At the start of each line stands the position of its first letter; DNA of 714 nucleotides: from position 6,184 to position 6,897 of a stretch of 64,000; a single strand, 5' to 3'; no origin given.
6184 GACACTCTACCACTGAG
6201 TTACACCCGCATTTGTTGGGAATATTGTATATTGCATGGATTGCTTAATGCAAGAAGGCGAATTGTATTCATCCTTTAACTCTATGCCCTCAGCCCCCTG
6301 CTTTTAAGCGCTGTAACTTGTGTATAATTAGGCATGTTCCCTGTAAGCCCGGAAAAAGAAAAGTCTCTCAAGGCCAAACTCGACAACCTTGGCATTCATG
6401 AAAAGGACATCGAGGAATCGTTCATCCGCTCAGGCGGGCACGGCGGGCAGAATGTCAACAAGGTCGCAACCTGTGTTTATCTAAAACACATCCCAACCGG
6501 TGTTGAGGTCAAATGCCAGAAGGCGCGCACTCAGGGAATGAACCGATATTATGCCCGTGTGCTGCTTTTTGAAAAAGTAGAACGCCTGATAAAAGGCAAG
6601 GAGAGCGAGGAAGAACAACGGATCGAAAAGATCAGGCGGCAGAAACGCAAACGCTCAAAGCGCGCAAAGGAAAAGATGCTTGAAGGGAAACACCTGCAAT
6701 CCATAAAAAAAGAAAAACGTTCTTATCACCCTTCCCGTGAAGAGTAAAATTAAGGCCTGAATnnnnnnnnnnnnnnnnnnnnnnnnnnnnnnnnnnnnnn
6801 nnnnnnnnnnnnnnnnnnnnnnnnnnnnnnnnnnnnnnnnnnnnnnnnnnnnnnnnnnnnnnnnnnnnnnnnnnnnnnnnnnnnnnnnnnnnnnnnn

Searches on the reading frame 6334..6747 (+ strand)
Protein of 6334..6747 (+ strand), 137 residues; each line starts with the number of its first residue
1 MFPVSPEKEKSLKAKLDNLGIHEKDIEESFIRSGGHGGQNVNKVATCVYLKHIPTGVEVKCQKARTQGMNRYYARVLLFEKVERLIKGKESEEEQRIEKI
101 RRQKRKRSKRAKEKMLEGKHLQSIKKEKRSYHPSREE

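Call 87: search_protein_families(library=pfam, proteins=[window:6334-6747:+], max_evalue=0.0001)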
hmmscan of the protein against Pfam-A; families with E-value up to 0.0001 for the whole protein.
window:6334-6747:+ (137 aa): 1 family
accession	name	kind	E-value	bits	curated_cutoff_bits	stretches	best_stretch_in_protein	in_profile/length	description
PF00472.26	RF-1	-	3.2e-24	85.5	35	1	19-126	5-113/116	RF-1 domain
